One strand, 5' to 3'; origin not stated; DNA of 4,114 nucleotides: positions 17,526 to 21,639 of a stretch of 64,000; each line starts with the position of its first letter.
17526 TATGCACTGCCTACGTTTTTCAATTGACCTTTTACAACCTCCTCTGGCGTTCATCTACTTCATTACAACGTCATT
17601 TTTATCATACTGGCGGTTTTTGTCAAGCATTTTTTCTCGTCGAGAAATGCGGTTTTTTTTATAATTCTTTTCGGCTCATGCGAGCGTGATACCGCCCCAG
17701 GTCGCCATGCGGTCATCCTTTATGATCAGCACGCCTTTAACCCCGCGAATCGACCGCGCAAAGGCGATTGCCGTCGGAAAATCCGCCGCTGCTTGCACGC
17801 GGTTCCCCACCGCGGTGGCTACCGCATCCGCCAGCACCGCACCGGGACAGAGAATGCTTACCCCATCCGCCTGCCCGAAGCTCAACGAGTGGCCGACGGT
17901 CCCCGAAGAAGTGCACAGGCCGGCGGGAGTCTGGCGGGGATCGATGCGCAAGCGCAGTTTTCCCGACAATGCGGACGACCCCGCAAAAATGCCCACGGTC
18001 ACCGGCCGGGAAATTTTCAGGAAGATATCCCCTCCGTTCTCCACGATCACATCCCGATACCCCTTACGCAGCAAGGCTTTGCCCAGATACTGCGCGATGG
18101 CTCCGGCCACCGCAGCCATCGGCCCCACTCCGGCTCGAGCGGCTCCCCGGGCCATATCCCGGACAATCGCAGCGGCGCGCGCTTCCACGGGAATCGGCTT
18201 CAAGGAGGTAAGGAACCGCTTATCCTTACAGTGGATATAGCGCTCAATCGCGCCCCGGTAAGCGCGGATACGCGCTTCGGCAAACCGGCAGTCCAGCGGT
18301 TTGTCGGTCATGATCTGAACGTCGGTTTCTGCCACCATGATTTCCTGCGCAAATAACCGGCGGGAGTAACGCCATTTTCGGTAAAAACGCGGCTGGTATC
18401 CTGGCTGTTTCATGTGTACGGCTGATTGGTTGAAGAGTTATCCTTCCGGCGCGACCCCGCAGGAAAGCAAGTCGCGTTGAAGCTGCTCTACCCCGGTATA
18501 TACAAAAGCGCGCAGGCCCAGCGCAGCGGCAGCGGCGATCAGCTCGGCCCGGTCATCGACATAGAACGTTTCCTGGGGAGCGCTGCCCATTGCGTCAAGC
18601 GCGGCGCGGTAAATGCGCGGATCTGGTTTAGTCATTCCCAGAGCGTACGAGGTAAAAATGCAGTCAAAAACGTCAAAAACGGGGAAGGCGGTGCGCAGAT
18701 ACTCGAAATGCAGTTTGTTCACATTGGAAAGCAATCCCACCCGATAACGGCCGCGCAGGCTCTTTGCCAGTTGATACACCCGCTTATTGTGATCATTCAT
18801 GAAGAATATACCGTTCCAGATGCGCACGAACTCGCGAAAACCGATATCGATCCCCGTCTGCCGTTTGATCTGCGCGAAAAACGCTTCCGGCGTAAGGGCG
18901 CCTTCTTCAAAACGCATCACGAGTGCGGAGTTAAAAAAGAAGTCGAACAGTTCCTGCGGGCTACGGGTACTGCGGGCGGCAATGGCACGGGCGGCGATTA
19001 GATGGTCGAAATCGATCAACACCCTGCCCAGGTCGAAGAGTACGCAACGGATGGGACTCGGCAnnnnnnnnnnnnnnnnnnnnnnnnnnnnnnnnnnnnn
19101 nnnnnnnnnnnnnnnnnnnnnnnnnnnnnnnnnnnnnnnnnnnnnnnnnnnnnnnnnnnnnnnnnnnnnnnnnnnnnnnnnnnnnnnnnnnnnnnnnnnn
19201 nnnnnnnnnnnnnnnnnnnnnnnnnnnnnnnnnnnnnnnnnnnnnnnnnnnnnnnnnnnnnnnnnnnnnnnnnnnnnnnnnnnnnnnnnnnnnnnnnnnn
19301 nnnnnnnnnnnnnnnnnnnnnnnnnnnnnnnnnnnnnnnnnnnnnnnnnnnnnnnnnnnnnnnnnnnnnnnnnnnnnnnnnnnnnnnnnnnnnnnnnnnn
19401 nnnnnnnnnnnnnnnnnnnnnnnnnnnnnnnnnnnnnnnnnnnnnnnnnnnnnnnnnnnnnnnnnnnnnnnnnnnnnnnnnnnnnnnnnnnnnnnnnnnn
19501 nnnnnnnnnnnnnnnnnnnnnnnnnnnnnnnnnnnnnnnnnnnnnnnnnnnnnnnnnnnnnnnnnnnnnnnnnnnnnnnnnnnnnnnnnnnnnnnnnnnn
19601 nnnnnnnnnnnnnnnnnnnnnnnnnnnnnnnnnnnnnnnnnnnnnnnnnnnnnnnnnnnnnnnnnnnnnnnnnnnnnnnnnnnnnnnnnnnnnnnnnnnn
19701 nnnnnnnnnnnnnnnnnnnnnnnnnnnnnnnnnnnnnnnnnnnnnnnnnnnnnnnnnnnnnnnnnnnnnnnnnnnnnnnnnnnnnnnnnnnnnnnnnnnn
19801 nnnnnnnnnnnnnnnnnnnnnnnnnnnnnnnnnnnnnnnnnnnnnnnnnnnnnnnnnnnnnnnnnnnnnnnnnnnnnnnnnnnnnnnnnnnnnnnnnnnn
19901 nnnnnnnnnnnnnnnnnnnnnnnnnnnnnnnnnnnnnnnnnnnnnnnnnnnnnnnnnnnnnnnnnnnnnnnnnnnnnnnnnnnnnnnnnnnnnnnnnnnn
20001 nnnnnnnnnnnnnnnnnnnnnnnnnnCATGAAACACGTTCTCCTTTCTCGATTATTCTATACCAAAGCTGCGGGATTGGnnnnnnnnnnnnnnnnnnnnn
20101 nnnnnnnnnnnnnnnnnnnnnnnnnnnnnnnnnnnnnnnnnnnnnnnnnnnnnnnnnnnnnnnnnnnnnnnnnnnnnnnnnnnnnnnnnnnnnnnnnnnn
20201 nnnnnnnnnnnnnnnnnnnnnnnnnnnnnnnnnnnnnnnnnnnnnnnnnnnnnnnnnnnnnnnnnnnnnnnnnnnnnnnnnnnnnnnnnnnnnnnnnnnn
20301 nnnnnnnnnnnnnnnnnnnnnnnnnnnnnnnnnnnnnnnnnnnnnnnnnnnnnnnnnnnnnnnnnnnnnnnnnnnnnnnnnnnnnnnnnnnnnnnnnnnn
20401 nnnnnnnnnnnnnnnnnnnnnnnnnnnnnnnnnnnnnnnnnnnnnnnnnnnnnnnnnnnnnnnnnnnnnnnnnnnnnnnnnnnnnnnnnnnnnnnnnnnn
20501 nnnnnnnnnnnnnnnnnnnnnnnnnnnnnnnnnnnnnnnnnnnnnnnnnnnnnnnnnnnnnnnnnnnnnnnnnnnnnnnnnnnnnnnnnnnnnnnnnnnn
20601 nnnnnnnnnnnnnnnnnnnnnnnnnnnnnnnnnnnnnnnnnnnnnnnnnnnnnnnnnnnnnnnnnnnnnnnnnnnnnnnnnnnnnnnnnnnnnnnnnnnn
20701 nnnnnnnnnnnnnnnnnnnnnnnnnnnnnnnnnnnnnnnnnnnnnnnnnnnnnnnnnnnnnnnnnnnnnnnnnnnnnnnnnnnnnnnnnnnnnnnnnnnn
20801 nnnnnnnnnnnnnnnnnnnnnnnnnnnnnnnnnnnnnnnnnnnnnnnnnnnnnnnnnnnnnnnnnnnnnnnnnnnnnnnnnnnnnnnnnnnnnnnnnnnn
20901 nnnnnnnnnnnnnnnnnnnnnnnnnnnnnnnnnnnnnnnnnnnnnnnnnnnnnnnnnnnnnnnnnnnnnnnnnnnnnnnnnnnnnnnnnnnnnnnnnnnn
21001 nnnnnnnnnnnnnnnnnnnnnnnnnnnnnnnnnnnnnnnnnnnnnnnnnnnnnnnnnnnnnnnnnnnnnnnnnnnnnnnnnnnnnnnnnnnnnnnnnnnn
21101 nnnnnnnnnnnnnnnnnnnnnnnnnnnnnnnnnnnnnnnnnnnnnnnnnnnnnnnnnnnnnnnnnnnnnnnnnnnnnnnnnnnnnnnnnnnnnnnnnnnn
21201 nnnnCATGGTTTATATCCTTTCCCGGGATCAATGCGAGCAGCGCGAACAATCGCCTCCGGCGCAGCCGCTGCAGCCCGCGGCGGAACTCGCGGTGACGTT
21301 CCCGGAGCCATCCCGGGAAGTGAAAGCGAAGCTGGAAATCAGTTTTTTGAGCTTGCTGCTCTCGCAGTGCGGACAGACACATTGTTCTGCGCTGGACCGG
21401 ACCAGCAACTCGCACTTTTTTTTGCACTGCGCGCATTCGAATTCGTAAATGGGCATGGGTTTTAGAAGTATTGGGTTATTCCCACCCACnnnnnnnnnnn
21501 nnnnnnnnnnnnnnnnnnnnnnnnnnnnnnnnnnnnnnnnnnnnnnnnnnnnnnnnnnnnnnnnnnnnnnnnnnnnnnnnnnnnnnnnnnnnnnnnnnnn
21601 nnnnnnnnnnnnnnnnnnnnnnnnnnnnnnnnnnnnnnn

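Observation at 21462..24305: M1-family zinc aminopeptidase fused to an Omp85/BamA-type beta-barrel: candidate type Vd-like autotransporter with a protease passenger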

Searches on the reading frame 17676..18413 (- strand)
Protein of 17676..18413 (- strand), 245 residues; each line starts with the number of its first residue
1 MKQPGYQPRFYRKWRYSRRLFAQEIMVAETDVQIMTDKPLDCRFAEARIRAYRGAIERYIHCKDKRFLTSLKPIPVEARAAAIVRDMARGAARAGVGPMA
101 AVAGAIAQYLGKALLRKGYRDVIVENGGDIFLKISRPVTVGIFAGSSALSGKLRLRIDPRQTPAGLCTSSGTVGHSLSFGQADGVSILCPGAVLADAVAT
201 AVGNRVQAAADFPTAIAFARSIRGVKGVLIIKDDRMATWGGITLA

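Call 17: search_protein_families(library=pfam, proteins=[window:17676-18413:-], max_evalue=0.001)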
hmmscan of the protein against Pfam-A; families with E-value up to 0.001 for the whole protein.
window:17676-18413:- (245 aa): 0 families

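Call 32: search_protein_families(library=pfam, proteins=[window:17676-18413:-], max_evalue=10)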
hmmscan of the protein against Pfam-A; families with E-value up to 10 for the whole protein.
window:17676-18413:- (245 aa): 2 families
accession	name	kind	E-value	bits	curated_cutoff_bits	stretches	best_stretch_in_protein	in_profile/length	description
PF02424.20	ApbE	-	0.03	14.3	25.6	1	100-143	130-176/266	ApbE family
PF14242.11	DUF4342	-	2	9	25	1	112-147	20-54/81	Domain of unknown function (DUF4342)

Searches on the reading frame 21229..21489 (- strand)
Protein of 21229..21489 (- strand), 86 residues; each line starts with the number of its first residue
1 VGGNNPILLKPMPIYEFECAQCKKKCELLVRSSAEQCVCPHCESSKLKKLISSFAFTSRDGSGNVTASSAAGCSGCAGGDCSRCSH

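Call 17: search_protein_families(library=pfam, proteins=[window:21229-21489:-], max_evalue=0.001)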
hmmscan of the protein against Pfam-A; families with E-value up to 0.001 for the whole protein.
window:21229-21489:- (86 aa): 1 family
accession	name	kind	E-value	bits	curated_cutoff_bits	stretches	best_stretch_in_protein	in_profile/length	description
PF09723.15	Zn_ribbon_8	-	5.5e-12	45.9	34.4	1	12-51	1-41/41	Zinc ribbon domain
